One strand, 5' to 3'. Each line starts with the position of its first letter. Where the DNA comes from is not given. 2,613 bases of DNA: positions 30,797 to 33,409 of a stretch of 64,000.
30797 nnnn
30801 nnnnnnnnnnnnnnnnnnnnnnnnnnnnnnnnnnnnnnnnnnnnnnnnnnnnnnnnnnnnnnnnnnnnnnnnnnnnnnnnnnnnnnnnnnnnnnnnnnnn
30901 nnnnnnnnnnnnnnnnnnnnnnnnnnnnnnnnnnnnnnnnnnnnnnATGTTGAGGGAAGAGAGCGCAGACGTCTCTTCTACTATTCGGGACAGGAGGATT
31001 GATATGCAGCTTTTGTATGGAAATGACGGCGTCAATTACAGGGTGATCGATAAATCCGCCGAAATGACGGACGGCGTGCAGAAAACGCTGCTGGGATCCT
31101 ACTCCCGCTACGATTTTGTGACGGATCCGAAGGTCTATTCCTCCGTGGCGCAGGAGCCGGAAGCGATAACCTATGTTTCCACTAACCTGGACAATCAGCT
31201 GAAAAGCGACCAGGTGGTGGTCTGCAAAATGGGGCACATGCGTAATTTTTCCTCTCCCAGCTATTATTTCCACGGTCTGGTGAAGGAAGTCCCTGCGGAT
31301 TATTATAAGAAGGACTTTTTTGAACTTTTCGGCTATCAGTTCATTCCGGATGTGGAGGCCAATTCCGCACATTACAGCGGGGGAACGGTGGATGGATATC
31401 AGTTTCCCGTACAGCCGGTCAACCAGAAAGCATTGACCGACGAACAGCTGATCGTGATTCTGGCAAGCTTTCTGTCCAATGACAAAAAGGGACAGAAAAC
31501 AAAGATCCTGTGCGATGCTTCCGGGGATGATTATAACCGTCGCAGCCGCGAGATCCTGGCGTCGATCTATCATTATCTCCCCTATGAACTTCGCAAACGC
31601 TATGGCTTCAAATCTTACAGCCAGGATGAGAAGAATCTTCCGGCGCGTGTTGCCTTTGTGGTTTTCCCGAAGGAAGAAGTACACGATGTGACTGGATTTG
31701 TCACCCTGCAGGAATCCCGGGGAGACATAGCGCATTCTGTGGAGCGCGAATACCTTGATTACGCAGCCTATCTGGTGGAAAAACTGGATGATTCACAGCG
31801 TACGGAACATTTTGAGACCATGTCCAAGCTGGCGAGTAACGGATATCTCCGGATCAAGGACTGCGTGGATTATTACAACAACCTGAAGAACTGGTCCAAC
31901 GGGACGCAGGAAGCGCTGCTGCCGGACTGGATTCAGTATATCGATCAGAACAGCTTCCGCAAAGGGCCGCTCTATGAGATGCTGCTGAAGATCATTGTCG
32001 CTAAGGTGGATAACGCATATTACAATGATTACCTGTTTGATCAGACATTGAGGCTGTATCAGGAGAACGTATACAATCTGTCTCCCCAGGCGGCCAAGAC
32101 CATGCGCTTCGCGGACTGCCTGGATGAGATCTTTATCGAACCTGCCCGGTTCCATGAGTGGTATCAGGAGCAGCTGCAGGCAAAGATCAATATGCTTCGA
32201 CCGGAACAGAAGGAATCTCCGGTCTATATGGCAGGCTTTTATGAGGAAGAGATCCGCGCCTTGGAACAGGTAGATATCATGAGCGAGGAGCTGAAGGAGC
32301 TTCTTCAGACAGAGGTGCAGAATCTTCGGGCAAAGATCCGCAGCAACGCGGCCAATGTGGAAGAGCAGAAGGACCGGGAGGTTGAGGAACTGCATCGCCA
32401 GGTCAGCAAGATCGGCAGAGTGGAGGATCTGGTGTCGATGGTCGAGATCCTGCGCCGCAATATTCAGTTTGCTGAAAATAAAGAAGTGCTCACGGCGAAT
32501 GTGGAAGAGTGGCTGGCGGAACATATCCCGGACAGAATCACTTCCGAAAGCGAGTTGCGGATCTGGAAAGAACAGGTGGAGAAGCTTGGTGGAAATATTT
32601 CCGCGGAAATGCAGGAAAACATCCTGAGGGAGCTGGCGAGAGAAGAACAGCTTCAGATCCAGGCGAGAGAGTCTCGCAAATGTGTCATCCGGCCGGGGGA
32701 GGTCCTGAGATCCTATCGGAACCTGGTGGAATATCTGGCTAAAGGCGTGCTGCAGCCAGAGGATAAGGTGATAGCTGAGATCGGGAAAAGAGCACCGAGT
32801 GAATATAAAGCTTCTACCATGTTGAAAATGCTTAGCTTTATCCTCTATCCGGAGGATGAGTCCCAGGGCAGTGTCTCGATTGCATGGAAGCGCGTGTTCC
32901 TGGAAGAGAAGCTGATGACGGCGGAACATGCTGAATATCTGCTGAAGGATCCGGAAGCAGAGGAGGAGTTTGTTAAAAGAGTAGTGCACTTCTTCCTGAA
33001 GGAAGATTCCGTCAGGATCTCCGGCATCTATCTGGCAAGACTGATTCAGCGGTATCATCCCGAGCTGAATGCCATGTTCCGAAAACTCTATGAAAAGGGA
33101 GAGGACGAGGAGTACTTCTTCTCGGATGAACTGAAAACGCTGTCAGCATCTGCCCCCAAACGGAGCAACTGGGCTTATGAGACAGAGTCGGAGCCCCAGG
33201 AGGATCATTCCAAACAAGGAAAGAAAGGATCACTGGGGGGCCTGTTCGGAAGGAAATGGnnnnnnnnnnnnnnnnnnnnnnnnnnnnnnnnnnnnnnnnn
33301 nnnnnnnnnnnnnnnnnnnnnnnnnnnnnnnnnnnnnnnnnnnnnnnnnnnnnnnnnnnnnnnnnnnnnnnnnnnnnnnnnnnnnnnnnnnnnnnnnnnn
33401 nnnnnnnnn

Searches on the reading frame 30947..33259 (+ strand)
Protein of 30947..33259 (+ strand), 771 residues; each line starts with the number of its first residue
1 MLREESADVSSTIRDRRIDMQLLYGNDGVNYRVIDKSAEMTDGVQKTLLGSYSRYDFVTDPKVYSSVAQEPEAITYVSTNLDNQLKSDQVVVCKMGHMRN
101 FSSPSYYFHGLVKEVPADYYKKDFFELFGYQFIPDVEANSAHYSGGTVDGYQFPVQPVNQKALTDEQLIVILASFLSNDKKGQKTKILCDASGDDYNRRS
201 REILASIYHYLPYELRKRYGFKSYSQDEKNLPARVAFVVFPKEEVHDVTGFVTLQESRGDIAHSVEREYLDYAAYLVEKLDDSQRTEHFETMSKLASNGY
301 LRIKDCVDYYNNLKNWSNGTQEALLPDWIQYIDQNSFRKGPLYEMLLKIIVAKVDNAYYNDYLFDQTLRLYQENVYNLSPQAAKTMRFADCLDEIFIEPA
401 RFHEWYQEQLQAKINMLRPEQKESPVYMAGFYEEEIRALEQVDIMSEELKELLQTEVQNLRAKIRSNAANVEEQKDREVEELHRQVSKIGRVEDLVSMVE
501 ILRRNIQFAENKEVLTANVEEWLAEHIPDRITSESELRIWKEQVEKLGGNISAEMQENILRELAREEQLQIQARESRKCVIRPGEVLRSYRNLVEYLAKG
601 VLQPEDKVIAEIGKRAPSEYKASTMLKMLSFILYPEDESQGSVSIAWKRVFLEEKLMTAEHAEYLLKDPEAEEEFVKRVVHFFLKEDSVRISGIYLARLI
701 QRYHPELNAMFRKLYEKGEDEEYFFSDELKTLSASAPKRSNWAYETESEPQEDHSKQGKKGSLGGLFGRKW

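Call 5: search_protein_families(library=pfam, proteins=[window:30947-33259:+], max_evalue=0.01)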
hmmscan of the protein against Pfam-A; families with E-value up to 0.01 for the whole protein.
window:30947-33259:+ (771 aa): 1 family
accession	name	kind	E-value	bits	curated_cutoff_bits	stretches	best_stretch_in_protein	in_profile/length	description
PF20014.4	GAP1-M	-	0.00071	20.2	24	1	166-237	10-77/101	GTPase-associated protein 1, middle domain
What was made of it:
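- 30947..33262 (+): GAP1-like protein. Pfam GAP1-M, 20.2 bits, below the cut-off of 24 (call 5).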

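Call 56: search_protein_families(library=padloc, proteins=[window:30947-33259:+], max_evalue=0.01)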
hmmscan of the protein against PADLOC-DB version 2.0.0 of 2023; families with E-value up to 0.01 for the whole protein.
window:30947-33259:+ (771 aa): 0 families

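Call 57: search_protein_families(library=ncbifam, proteins=[window:30947-33259:+], max_evalue=0.01)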
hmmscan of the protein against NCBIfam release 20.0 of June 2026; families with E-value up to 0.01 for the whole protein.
window:30947-33259:+ (771 aa): 0 families
